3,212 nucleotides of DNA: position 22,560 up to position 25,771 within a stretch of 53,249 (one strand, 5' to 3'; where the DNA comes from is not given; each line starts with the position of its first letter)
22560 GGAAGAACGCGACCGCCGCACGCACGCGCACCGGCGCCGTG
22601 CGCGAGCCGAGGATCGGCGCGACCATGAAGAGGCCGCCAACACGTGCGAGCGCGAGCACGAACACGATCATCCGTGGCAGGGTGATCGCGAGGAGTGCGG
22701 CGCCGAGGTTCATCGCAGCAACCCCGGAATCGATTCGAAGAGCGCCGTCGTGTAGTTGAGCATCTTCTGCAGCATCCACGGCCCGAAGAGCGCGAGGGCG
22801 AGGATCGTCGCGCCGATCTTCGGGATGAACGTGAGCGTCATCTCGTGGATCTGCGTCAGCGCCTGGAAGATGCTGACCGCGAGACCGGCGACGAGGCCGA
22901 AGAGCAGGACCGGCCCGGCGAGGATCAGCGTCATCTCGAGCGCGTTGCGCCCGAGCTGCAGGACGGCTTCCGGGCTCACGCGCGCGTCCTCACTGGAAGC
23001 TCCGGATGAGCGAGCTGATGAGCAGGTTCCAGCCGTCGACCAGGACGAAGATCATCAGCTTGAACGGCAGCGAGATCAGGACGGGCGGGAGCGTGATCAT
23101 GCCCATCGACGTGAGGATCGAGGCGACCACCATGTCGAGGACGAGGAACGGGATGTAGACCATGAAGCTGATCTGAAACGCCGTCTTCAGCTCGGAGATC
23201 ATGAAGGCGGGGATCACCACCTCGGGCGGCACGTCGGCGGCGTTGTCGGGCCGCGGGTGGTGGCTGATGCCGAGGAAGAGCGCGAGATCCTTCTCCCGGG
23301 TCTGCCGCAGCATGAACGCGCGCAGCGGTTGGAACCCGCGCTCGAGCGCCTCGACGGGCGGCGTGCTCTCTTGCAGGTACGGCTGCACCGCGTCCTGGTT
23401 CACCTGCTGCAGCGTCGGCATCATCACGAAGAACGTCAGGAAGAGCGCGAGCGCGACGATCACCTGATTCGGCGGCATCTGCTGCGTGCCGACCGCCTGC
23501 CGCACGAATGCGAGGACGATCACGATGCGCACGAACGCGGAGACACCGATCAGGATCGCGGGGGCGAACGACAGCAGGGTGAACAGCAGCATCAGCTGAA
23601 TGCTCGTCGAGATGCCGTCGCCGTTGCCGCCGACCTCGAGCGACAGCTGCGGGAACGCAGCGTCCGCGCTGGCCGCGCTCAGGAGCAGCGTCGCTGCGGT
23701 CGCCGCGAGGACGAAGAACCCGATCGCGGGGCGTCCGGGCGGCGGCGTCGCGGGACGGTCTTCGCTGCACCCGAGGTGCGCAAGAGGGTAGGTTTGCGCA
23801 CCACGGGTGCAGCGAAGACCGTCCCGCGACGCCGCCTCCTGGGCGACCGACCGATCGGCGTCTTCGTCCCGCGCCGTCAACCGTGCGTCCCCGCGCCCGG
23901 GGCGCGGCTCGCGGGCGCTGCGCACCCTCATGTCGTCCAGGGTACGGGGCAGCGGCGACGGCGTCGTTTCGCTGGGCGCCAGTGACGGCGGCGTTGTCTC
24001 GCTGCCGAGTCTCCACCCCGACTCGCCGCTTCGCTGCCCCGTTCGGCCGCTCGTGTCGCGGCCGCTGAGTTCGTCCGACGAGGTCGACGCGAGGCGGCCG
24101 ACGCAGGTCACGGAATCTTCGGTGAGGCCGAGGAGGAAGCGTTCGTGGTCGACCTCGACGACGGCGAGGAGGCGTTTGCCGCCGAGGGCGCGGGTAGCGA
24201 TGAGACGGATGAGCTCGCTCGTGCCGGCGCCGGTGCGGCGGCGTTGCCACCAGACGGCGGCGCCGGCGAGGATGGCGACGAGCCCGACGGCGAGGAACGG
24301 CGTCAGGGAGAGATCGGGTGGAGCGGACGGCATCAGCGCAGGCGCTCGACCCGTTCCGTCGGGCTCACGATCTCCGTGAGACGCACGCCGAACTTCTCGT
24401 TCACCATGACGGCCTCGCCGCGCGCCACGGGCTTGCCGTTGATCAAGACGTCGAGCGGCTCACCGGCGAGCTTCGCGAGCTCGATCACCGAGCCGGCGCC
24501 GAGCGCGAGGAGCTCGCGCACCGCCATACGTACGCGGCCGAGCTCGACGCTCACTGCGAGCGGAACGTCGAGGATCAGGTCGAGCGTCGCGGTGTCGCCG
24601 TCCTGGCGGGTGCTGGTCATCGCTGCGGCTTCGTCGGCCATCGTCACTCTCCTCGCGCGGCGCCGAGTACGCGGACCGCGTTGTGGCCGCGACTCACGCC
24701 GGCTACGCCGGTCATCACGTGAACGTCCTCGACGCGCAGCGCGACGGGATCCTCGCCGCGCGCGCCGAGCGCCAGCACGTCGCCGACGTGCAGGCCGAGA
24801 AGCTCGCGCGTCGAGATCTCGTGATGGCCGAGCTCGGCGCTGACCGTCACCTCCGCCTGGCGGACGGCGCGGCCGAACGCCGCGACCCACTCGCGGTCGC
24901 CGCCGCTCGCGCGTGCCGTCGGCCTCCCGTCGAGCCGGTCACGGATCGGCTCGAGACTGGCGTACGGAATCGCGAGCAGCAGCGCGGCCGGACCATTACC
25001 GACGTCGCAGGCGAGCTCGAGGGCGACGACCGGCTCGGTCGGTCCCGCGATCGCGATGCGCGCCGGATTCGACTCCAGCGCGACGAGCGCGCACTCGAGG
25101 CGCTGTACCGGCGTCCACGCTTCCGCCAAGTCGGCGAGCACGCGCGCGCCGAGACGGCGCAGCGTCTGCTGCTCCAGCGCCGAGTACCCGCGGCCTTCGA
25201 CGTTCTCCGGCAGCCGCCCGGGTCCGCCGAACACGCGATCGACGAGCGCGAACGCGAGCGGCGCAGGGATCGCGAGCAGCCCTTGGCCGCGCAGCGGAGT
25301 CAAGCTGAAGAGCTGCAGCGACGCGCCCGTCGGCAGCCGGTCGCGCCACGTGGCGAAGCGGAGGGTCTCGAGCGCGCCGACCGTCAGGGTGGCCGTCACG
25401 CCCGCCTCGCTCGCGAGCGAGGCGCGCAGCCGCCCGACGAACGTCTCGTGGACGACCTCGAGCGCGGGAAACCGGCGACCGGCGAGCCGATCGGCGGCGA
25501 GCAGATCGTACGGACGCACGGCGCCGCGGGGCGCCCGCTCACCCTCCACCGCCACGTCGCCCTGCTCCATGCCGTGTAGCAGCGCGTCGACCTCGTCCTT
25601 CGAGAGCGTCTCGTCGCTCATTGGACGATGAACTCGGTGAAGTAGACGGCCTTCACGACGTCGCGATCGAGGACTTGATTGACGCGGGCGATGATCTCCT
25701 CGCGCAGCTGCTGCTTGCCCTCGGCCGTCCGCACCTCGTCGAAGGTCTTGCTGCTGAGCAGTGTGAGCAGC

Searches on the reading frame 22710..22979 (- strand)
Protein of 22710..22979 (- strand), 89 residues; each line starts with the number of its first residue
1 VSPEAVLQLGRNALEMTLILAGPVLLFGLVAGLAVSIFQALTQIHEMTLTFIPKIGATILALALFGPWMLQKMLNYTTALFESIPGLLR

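Call 25: search_protein_families(library=pfam, proteins=[window:22710-22979:-], max_evalue=0.01)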
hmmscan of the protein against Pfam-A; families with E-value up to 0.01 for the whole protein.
window:22710-22979:- (89 aa): 1 family
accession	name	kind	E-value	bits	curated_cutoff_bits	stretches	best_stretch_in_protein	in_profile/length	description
PF01313.24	Bac_export_3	-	5.4e-30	103.6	25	1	6-77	2-73/74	Bacterial export proteins, family 3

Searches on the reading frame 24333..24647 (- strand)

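Call 25: search_protein_families(library=pfam, proteins=[window:24333-24647:-], max_evalue=0.01)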
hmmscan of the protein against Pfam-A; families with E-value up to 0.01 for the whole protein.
window:24333-24647:- (104 aa): 1 family
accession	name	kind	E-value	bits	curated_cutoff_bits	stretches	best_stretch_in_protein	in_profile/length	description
PF01052.25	FliMN_C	-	8e-26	90.2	23.8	1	24-94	2-72/73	Type III flagellar switch regulator (C-ring) FliN C-term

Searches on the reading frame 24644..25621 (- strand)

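Call 25: search_protein_families(library=pfam, proteins=[window:24644-25621:-], max_evalue=0.01)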
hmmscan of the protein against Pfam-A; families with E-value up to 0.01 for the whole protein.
window:24644-25621:- (325 aa): 2 families
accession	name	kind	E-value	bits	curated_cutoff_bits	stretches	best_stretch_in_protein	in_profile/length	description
PF02154.20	FliM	-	2.1e-39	135.9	27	1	38-230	1-192/192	Flagellar motor switch protein FliM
PF01052.25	FliMN_C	-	1.5e-18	66.9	23.8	1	252-319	2-69/73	Type III flagellar switch regulator (C-ring) FliN C-term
